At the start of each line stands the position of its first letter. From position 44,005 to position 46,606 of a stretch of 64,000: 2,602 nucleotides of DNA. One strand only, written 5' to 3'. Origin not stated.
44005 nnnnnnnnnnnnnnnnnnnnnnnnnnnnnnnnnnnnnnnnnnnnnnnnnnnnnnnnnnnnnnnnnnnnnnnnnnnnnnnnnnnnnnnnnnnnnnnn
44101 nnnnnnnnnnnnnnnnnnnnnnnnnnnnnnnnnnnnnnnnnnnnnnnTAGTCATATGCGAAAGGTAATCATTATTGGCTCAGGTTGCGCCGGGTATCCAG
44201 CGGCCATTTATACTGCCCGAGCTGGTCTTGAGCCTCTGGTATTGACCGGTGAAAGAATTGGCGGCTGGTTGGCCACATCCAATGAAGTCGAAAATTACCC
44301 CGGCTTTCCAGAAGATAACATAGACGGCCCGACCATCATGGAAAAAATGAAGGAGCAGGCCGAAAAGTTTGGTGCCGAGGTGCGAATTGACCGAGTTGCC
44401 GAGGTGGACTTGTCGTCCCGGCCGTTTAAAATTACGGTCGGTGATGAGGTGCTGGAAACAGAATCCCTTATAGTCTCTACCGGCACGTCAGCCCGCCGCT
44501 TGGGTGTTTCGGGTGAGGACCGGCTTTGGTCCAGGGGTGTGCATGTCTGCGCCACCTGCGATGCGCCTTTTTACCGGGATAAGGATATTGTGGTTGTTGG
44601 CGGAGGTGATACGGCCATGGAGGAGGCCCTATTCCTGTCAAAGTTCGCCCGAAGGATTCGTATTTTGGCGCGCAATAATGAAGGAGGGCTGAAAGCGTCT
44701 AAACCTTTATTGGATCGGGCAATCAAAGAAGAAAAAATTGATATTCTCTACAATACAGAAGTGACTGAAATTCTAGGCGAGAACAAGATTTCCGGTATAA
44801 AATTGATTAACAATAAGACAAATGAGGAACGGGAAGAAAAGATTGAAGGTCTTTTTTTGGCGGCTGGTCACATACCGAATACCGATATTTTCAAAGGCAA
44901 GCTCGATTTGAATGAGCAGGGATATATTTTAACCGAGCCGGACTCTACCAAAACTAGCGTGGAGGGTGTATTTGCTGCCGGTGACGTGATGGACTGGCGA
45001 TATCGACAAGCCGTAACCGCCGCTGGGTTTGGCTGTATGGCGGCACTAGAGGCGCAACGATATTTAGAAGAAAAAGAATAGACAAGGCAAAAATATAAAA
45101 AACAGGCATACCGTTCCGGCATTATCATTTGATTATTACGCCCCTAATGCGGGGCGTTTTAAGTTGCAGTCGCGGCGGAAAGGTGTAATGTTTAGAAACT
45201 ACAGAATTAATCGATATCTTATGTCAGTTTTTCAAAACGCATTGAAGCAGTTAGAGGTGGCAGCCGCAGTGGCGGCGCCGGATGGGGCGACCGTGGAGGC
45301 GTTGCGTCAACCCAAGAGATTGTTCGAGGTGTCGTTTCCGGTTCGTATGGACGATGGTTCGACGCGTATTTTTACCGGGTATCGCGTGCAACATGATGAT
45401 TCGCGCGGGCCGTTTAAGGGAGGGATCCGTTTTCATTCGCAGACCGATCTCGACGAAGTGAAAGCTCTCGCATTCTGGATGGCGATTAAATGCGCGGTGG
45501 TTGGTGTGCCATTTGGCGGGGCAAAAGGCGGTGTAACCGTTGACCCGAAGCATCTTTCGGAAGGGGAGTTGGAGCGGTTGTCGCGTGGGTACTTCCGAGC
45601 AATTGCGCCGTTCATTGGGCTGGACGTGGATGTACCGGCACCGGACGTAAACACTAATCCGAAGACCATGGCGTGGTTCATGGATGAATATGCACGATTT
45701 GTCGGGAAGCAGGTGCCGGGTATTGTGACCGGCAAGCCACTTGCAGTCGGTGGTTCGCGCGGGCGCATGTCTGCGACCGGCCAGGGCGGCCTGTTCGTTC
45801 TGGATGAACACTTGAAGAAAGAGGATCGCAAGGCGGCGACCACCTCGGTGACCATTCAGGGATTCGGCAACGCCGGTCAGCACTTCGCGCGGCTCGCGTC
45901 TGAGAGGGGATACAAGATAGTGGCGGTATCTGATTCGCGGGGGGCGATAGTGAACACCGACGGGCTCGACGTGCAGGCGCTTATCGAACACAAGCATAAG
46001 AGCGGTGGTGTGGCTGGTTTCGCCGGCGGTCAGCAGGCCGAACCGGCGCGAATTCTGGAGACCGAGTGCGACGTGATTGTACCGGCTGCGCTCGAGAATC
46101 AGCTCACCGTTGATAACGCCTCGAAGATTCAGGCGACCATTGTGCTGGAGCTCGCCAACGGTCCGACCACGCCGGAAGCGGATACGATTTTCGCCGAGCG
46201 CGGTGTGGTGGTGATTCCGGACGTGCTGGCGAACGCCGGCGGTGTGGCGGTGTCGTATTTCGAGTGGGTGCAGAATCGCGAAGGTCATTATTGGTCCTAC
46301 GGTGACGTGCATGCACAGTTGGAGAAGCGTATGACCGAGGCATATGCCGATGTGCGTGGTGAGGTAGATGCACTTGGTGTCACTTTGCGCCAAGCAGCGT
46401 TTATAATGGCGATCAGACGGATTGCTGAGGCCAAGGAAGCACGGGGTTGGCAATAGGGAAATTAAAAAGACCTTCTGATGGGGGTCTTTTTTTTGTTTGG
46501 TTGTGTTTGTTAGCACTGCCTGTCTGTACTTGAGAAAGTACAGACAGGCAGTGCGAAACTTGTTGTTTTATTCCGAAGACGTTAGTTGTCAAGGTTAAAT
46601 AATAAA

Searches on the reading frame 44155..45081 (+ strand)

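Call 15: search_protein_families(library=pfam, proteins=[window:44155-45081:+], max_evalue=0.001)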
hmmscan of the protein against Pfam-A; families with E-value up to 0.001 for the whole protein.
window:44155-45081:+ (308 aa): 9 families
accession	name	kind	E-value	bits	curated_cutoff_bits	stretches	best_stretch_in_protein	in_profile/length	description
PF07992.20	Pyr_redox_2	-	2.5e-44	152.3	26.1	1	3-290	2-288/291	Pyridine nucleotide-disulphide oxidoreductase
PF13738.12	Pyr_redox_3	-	3.9e-23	82.6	30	1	51-276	73-305/305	Pyridine nucleotide-disulphide oxidoreductase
PF00070.33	Pyr_redox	-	6.9e-11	42.9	22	1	145-217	2-79/82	Pyridine nucleotide-disulphide oxidoreductase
PF01266.30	DAO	-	3.2e-08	33.9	27.9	0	3-42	1-40/353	FAD dependent oxidoreductase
PF00890.30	FAD_binding_2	-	3.7e-08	33.4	20.4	0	4-34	2-32/414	FAD binding domain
PF03486.20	HI0933_like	-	4.5e-07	30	50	0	3-31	2-30/244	HI0933-like protein Rossmann domain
PF12831.13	FAD_oxidored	-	4.6e-06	26.6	27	0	4-74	2-74/416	FAD dependent oxidoreductase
PF01134.28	GIDA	-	6.9e-05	22.5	22.1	0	3-30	1-28/391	Glucose inhibited division protein A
PF13450.12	NAD_binding_8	-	8.1e-05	23.3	21.9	0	6-53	1-45/68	NAD(P)-binding Rossmann-like domain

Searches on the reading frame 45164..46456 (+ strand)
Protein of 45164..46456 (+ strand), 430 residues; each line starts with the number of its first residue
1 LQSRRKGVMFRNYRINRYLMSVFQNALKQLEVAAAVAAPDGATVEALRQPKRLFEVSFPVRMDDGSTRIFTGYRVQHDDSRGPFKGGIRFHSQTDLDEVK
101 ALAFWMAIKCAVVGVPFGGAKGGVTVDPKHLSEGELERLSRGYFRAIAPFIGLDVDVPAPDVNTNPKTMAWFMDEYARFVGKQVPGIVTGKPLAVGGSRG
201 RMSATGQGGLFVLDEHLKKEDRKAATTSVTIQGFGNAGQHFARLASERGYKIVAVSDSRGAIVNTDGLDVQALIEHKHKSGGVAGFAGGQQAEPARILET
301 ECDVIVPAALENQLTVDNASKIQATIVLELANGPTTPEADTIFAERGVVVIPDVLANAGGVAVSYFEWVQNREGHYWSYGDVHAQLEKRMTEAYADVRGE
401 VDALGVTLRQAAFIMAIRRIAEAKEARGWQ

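Call 16: search_protein_families(library=pfam, proteins=[window:45164-46456:+], max_evalue=0.001)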
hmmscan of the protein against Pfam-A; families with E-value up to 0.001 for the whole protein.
window:45164-46456:+ (430 aa): 2 families
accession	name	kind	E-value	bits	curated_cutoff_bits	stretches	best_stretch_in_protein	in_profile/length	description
PF00208.27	ELFV_dehydrog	-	9.6e-76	255.1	23.4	1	196-428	1-241/241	Glutamate/Leucine/Phenylalanine/Valine dehydrogenase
PF02812.23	ELFV_dehydrog_N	-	7.3e-56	187.9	25.3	1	50-177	1-128/129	Glu/Leu/Phe/Val dehydrogenase, dimerisation domain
